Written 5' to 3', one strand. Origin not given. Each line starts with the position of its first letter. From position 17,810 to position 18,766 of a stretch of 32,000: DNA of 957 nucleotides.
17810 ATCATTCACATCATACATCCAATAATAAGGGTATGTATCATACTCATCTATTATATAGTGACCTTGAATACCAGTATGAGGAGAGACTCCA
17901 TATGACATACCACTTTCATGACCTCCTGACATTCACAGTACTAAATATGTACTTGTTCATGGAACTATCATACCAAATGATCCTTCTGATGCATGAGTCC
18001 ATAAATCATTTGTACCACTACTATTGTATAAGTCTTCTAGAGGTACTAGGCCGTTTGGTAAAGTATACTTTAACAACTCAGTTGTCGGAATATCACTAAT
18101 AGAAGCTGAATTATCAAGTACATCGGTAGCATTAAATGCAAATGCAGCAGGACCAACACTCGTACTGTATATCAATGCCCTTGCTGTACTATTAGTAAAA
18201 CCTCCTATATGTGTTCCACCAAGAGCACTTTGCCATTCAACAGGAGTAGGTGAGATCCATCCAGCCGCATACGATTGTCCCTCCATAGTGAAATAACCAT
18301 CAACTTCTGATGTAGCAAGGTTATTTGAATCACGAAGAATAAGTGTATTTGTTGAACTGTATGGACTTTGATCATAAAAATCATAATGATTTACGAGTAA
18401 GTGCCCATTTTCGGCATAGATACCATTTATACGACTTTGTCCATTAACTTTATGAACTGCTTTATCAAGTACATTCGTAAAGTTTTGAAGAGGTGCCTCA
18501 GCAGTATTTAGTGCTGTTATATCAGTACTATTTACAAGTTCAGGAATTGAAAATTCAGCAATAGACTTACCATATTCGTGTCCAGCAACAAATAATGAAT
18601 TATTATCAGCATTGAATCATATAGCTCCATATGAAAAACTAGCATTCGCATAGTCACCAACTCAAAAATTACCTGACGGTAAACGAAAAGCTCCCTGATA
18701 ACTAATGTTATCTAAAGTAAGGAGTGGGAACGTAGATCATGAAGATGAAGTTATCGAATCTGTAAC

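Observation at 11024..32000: Candidate host/prey-attachment locus: PilB-N2/PKD membrane protein, giant adhesin, lectin-tipped pilin and a second giant adhesin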

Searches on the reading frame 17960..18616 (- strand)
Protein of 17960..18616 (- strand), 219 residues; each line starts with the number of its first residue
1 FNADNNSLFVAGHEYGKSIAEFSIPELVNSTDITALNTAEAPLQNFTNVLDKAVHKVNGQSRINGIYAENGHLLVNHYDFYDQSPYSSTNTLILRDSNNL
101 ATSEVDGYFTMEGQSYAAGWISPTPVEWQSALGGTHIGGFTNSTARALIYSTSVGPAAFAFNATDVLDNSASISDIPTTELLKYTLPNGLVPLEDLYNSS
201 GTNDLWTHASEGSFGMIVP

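Call 82: search_protein_representatives(protein=window:17960-18616:-)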
Query: 219 residues. Proteins with E-value up to 0.001 (for the whole library): 999; up to 1e-10: 451; up to 1e-30: 74. The best 150 are listed.
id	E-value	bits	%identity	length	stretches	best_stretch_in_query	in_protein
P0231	1.5e-93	328.8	44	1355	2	1-219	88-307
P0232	1.2e-67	244.1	39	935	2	2-219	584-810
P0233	8.9e-64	231.5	39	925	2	1-219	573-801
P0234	8.1e-61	221.8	53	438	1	1-219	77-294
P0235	6.1e-60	219.0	37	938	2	1-219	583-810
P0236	4.2e-59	216.2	49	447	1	1-219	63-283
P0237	6.0e-54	199.4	49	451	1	1-219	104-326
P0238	1.2e-53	198.4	53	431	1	1-219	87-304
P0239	4.1e-50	186.9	45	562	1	2-219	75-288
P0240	1.3e-49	185.3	45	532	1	1-219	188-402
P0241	8.3e-49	182.6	48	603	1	1-219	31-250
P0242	8.5e-48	179.3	46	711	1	1-219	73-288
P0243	1.9e-47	178.1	45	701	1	1-219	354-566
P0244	2.6e-45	171.2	46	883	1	1-217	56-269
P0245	3.5e-45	170.8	42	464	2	1-219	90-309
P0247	7.7e-44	166.4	41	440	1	4-219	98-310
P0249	3.4e-43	164.3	46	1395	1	1-217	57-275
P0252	8.4e-43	163.0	45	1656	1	3-219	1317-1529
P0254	4.9e-42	160.5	41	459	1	2-219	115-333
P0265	4.6e-38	147.5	44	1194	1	1-219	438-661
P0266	5.8e-38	147.2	40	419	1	2-219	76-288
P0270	1.9e-37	145.5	41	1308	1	4-219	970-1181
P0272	1.2e-36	142.9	38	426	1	3-219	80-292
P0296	1.7e-32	129.3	38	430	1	1-219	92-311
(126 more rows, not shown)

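Call 83: list_cluster_members(proteins=[P0231, P0232, P0234, P0236, P0238, P0247, P0254, P0266, P0272, P0296])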
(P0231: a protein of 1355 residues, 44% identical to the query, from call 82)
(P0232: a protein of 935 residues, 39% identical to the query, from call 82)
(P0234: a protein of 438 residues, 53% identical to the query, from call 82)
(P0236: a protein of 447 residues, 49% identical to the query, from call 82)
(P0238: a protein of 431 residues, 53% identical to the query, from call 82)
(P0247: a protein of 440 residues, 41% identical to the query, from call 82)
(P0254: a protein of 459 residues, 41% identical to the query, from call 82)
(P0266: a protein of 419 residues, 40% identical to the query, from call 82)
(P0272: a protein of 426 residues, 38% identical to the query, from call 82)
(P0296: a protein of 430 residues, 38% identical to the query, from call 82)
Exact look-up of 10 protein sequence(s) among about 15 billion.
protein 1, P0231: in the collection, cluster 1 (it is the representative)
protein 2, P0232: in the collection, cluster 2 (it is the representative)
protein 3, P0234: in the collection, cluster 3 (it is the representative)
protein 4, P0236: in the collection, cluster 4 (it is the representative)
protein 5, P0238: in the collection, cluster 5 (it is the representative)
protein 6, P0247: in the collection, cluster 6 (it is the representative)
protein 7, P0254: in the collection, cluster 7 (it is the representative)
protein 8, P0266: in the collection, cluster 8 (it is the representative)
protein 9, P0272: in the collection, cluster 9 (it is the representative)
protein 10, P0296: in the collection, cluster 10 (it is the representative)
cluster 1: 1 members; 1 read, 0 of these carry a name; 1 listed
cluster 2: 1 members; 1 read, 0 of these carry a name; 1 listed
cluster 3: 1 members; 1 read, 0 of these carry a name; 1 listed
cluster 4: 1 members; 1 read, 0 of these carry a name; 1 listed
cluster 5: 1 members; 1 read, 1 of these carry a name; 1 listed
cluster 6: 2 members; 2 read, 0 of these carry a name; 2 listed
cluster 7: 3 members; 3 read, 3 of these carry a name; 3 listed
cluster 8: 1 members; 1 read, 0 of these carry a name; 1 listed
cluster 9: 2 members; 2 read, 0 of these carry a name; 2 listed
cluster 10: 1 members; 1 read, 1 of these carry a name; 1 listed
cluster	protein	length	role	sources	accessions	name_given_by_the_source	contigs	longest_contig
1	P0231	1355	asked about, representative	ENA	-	-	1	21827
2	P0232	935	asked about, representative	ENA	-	-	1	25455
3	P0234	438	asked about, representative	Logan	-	-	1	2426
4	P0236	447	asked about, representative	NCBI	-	-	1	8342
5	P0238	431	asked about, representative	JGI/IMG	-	hypothetical protein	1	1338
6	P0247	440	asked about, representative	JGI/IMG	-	-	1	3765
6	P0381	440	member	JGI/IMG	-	-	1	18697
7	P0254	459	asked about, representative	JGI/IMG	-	hypothetical protein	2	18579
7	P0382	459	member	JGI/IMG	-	hypothetical protein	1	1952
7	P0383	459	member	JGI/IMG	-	hypothetical protein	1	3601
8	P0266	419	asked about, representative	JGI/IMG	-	-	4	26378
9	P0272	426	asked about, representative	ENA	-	-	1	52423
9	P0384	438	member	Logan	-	-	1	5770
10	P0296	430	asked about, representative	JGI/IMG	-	hypothetical protein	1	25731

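Call 85: search_solved_structures(query=A5, max_evalue=5, show_alignments=1)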
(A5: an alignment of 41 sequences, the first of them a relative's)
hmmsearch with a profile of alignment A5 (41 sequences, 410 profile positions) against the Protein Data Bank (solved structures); distinct sequences matched with E-value up to 5: 0.

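Call 86: search_protein_families(library=pfam, alignment_id=A5, max_evalue=0.01)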
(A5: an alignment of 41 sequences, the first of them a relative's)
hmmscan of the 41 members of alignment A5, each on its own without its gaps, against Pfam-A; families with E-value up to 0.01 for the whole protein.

A. member 1, P0234 (438 aa): 1 family
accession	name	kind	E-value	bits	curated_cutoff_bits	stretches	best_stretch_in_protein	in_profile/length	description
PF13786.12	DUF4179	-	0.0047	17.8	30.1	0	116-151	55-88/94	Domain of unknown function (DUF4179)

B. families by the number of members that match (of 41 scanned): 4 families
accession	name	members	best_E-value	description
PF18962.6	Por_Secre_tail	1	2.3e-08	Secretion system C-terminal sorting domain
PF13860.13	FlgD_ig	1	1e-06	FlgD Ig-like domain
PF13585.12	CHU_C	1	0.0021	CHU_C Type IX secretion signal domain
PF13786.12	DUF4179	1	0.0047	Domain of unknown function (DUF4179)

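Call 87: find_encoding_contigs(protein=P0272, flank=8000, max_places=1)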
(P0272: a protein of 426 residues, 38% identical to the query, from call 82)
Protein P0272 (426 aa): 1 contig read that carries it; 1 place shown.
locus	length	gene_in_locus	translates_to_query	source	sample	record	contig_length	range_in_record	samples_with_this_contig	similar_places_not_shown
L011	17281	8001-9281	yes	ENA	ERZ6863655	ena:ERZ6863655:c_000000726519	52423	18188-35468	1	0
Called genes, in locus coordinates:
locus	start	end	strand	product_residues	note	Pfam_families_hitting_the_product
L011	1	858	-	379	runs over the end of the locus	PF01571:GCV_T, PF08669:GCV_T_C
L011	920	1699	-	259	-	PF09339:HTH_IclR, PF12802:MarR_2 (faint), PF01614:IclR_C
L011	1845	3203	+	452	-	PF05694:SBP56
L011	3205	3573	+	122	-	PF00111:Fer2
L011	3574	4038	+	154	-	PF13380:CoA_binding_2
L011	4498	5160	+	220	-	PF00072:Response_reg, PF00196:GerE, PF08281:Sigma70_r4_2 (weak)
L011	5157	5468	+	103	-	-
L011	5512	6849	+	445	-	PF00512:HisKA, PF02518:HATPase_c, PF00072:Response_reg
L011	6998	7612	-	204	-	PF08238:Sel1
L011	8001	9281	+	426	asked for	-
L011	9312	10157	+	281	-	PF05721:PhyH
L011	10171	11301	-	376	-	PF00355:Rieske, PF00848:Ring_hydroxyl_A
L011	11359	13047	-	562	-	PF17391:Urocanase_N, PF01175:Urocanase, PF17392:Urocanase_C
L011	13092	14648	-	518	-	PF00221:Lyase_aromatic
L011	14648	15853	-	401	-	PF01979:Amidohydro_1, PF07969:Amidohydro_3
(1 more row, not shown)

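Call 90: search_protein_families(library=pfam, max_evalue=0.001, proteins=[P0231, P0232, P0243, P0244, P0249, P0252, P0265, P0270])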
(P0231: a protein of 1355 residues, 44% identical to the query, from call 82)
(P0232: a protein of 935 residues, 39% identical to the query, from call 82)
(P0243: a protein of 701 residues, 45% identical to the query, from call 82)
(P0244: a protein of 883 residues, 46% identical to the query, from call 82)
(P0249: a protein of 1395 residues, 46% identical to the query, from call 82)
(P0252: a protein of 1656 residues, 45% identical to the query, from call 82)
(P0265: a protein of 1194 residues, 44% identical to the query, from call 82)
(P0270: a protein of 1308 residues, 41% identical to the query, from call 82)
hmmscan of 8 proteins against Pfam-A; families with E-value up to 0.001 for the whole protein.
P0231 (1355 aa): 5 families
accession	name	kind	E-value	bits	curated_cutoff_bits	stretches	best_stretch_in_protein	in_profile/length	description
PF00041.27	fn3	-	4e-17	62.6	25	1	1022-1093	2-75/84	Fibronectin type III domain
PF18370.7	RGI_lyase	-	3e-08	34.3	27.8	0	545-604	15-77/86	Rhamnogalacturonan I lyases beta-sheet domain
PF05013.17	FGase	-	1.6e-06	28.9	28.9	0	535-592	14-70/219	N-formylglutamate amidohydrolase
PF02276.23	CytoC_RC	-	0.00012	22.1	22.4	0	1127-1156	112-142/310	Photosynthetic reaction centre cytochrome C subunit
PF20830.2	Reovirus_bridge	-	0.00063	20.6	27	0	457-524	14-75/102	Reovirus turret protein, bridge domain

P0232 (935 aa): 0 families

P0243 (701 aa): 0 families

P0244 (883 aa): 0 families

P0249 (1395 aa): 6 families
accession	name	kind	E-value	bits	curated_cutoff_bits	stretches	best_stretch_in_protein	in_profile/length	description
PF22352.2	K319L-like_PKD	-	1.7e-26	92.4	27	3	499-581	1-83/84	K319L-like, PKD domain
PF13385.13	Laminin_G_3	-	1.3e-22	81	27.6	1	648-805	5-149/151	Concanavalin A-like lectin/glucanases superfamily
PF18911.6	PKD_4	-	2.3e-18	66.4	27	2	831-903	11-85/85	PKD domain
PF02010.21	REJ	-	8.3e-08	31.7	25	1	449-538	42-132/452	REJ domain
PF02494.22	HYR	-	1.8e-07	31.8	21.7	0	864-903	42-81/81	HYR domain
PF00801.26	PKD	-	0.00017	22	23.5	0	839-900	16-78/80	PKD domain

P0252 (1656 aa): 5 families
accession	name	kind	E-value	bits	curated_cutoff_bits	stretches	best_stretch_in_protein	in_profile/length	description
PF17963.7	Big_9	-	3.7e-98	323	23.6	10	997-1087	1-88/89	Bacterial Ig domain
PF17803.7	Cadherin_4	-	8.3e-71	234.9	25.1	6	412-481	1-71/71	Bacterial cadherin-like domain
PF17892.7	Cadherin_5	-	8.1e-29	99.8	26.5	3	900-985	1-90/98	Cadherin-like domain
PF16184.11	Cadherin_3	-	1e-14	54.8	25.5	0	664-692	66-94/106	Cadherin-like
PF03764.24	EFG_IV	-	2.4e-06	27.7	24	0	394-436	13-52/121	Elongation factor G, domain IV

P0265 (1194 aa): 0 families

P0270 (1308 aa): 5 families
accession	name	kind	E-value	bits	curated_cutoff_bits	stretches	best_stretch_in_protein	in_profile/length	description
PF17963.7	Big_9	-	6e-81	267.9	23.6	7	649-739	1-88/89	Bacterial Ig domain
PF17803.7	Cadherin_4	-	3e-49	165.9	25.1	6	262-323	9-71/71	Bacterial cadherin-like domain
PF17892.7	Cadherin_5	-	2.9e-25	88.4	26.5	2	650-741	3-97/98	Cadherin-like domain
PF16184.11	Cadherin_3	-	8.9e-12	45.4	25.5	0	894-924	69-99/106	Cadherin-like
PF13290.12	CHB_HEX_C_1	-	5.2e-05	23.5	22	0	892-914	18-40/67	Chitobiase/beta-hexosaminidase C-terminal domain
